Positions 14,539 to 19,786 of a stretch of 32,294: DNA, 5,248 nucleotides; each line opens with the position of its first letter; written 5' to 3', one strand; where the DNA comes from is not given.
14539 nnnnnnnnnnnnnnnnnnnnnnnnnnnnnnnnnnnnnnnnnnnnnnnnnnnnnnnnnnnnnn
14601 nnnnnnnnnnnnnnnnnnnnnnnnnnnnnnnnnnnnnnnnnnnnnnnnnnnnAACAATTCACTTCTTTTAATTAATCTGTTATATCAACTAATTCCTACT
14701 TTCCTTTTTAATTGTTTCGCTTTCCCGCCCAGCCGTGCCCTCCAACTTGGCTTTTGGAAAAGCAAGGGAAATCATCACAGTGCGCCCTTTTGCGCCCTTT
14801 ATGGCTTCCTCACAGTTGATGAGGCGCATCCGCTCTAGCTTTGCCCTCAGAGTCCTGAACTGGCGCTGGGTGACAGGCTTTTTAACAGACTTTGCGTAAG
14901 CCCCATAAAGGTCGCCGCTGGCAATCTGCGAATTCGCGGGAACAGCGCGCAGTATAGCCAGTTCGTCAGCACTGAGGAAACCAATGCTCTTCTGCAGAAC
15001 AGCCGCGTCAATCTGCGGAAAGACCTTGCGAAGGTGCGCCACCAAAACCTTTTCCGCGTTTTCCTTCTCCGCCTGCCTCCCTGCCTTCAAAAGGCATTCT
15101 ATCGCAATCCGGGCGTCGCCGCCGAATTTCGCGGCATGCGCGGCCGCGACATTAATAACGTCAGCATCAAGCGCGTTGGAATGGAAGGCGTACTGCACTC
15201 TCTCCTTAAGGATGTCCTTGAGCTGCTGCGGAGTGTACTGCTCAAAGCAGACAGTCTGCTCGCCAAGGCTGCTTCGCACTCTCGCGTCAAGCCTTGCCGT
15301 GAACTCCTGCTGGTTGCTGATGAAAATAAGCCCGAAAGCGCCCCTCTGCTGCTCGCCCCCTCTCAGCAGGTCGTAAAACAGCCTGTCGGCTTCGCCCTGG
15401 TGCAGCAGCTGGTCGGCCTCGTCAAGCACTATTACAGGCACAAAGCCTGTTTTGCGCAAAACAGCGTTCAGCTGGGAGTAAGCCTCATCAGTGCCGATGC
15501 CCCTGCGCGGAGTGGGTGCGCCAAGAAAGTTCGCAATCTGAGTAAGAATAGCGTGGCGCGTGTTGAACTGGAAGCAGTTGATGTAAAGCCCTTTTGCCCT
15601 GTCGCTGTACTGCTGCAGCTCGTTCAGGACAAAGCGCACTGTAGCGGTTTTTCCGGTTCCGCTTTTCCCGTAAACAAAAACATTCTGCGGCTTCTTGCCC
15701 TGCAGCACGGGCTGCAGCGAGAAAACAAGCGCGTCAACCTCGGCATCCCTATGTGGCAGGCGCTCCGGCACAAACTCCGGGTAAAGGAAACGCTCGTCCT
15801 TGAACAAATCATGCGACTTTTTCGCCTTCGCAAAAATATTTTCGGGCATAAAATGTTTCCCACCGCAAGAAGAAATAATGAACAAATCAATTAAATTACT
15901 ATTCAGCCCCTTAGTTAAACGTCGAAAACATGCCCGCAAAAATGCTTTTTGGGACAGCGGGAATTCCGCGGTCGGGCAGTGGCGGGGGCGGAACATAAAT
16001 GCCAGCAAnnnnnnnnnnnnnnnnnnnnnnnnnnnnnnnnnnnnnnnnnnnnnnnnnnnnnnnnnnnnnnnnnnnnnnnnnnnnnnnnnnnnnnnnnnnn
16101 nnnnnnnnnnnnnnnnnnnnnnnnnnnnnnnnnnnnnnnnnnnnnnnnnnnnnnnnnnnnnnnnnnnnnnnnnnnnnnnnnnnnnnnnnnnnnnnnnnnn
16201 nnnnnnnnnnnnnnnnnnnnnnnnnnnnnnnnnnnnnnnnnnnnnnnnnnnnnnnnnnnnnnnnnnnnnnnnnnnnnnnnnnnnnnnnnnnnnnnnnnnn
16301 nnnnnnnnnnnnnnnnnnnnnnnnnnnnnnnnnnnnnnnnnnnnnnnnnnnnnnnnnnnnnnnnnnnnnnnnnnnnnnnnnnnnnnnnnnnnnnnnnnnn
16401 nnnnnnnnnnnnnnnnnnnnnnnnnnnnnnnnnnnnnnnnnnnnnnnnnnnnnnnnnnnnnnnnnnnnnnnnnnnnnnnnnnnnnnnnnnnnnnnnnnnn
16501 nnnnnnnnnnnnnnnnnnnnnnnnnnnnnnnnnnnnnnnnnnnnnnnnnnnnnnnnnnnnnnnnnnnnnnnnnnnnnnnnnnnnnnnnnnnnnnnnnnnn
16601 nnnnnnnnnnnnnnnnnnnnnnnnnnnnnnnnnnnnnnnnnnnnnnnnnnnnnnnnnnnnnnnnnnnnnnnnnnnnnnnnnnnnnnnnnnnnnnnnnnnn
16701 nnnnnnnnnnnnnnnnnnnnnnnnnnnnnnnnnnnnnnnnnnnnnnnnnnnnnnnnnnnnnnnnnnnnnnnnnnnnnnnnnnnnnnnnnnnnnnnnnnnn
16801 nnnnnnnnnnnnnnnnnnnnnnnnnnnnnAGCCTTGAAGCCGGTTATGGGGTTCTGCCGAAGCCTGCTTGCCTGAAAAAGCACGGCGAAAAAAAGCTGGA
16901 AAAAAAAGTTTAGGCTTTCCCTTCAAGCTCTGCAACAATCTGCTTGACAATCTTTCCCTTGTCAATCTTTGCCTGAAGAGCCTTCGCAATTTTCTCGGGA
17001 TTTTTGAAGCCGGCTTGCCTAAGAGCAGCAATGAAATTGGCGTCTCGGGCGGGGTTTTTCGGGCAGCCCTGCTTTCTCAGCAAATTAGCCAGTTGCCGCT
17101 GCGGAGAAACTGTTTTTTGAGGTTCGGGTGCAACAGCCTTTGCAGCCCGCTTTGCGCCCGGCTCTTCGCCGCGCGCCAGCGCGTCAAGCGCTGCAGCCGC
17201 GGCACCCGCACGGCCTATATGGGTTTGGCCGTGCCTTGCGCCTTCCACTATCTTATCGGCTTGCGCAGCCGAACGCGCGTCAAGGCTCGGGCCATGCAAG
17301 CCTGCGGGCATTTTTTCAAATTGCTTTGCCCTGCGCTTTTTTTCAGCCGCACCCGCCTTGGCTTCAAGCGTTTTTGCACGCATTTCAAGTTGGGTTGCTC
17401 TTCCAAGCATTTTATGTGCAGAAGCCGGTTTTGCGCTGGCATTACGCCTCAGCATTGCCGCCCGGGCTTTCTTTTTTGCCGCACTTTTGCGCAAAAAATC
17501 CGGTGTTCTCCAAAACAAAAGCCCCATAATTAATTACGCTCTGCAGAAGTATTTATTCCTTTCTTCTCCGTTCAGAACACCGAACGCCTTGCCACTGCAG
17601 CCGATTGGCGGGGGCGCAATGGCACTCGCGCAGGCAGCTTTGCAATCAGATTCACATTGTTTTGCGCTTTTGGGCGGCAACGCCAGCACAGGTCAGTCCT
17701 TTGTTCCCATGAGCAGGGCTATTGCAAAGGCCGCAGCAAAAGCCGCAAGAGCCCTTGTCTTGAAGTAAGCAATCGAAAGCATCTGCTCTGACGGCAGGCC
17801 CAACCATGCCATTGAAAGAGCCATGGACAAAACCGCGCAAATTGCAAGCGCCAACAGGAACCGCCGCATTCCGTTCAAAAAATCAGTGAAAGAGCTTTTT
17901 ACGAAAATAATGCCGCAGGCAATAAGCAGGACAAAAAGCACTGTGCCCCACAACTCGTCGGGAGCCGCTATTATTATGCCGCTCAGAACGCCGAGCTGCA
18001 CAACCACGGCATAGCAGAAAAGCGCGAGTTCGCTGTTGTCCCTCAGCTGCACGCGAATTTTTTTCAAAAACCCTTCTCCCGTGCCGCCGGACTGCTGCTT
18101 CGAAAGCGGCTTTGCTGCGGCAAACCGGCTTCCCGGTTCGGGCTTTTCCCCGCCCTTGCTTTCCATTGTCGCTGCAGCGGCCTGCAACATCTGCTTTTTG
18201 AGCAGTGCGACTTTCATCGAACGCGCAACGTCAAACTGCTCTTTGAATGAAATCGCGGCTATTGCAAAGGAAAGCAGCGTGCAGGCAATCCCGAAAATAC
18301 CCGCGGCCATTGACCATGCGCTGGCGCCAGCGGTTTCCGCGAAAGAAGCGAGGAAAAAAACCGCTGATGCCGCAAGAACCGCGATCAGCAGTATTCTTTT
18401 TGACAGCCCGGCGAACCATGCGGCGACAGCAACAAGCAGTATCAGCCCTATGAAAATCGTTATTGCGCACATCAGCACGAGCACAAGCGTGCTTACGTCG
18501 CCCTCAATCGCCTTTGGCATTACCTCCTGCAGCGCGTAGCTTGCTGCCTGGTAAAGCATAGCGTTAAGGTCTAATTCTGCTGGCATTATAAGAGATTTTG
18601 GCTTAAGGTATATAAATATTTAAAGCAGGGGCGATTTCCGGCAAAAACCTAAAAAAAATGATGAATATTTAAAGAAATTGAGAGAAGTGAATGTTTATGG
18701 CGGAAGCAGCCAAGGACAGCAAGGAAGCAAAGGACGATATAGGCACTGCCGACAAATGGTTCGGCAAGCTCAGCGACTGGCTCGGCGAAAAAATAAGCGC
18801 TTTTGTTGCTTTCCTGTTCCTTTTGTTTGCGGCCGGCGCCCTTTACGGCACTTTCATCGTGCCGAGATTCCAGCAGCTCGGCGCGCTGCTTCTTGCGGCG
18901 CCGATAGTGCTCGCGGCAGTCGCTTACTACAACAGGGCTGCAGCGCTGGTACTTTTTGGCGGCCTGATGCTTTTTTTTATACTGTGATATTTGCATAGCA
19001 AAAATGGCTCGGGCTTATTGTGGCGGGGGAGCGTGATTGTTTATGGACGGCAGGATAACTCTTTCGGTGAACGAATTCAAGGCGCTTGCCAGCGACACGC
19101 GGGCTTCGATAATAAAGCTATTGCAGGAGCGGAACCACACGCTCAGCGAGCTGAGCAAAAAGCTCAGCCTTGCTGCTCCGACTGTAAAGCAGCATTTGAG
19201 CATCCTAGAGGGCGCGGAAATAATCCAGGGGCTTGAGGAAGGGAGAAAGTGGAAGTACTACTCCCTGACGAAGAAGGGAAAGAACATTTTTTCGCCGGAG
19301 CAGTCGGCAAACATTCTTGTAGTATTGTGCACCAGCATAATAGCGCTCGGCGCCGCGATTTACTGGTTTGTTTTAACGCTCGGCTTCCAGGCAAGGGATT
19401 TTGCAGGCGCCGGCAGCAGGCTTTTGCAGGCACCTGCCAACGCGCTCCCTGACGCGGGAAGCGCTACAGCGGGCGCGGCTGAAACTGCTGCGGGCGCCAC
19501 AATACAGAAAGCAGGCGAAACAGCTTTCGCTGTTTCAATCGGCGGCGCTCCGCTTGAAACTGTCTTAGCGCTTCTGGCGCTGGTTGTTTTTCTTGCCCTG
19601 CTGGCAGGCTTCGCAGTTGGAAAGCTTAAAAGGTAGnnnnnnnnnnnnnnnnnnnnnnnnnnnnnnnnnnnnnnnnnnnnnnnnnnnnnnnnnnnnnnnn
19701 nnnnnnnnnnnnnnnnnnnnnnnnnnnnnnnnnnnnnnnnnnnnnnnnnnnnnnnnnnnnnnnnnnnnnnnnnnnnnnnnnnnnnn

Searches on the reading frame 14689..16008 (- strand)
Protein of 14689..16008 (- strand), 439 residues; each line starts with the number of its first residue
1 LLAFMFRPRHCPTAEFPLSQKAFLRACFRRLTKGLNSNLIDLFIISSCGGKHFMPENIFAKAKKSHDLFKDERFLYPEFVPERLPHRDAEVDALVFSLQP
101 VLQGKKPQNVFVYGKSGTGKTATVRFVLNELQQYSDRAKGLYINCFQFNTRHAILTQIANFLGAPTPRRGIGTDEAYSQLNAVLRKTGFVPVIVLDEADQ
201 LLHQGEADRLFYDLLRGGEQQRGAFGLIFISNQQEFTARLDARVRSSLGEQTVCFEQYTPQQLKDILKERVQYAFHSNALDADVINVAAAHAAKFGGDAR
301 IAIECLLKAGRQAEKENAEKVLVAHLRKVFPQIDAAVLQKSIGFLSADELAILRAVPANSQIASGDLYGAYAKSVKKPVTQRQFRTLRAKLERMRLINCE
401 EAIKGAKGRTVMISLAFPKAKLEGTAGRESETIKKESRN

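Call 3: search_protein_families(library=pfam, proteins=[window:14689-16008:-], max_evalue=1)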
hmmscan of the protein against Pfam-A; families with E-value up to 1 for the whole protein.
window:14689-16008:- (439 aa): 30 families (the best 25 are shown)
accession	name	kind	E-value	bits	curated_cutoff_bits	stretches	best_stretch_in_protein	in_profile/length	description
PF22703.2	Cdc6_lid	-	5.8e-18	65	27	1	264-328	1-65/68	Cdc6 AAA+ ATPase-type lid domain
PF13401.12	AAA_22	-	1.3e-17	64.7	27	1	107-237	5-127/130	AAA domain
PF13191.12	AAA_16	-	7.4e-11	43.3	32.6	1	83-217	1-158/167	AAA ATPase domain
PF00004.35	AAA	-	2.1e-07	31.9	21.2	1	111-233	2-110/131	ATPase family associated with various cellular activities (AAA)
PF01637.24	ATPase_2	-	6.3e-07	29.9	33.2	1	98-216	11-137/225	ATPase domain predominantly from Archaea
PF09079.17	Cdc6_C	-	5.6e-06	26.7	25.1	1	358-421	23-92/96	CDC6, C terminal winged helix domain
PF05621.17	TniB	-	0.00011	22.1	22.4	1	102-203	30-133/189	Bacterial TniB protein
PF05673.19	DUF815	-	0.00011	21.9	23.8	1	87-133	33-79/249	Protein of unknown function (DUF815)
PF05729.18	NACHT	-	0.00027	21.3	26.7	1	110-217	3-116/167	NACHT domain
PF20703.3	nSTAND1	-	0.00027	21.1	27.1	1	87-272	19-201/379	Novel STAND NTPase 1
PF00270.35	DEAD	-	0.00044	20.5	26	1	106-143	13-51/167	DEAD/DEAH box helicase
PF09848.15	SLFN-g3_helicase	-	0.0009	19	24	1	108-209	2-99/354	Schlafen group 3, DNA/RNA helicase domain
PF24883.2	NPHP3_N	-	0.0023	18.6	24.8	1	105-152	20-62/164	Nephrocystin 3, N-terminal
PF06414.18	Zeta_toxin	-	0.0067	16.3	22.3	1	101-135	10-44/199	Zeta toxin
PF13245.12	AAA_19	-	0.0092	16.6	25.1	1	106-200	10-101/134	AAA domain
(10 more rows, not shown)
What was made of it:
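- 14689..15849 (-): orc1/cdc6 replication initiator, first gene of the apparent operon. The ORF runs up to a TTG at 16008, but the likely start is the ATG at 15849. Pfam Cdc6_lid 5.8e-18, AAA_22, Cdc6_C (call 3).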

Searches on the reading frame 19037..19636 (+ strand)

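Call 73: search_protein_families(library=pfam, proteins=[window:19037-19636:+], max_evalue=0.001)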
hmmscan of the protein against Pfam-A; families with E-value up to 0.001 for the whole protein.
window:19037-19636:+ (199 aa): 6 families
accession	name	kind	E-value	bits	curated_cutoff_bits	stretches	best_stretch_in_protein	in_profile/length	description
PF01022.26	HTH_5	-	9.8e-11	41.8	22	1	20-63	2-45/47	Bacterial regulatory protein, arsR family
PF12840.13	HTH_20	-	4.3e-08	33.4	27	1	17-63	1-48/51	Helix-turn-helix domain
PF14947.12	HTH_45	-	0.00037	20.9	25.5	1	24-85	10-66/77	Winged helix-turn-helix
PF25213.1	HVO_A0261_N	-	0.0004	20.7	35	1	17-84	8-70/86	HVO_A0261 N-terminal domain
PF21476.4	PF0610-like_N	-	0.00051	20.7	33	1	21-55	2-36/50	PF0610-like, N-terminal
PF13412.12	HTH_24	-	0.00053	19.9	21.9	1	24-64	7-48/48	Winged helix-turn-helix DNA-binding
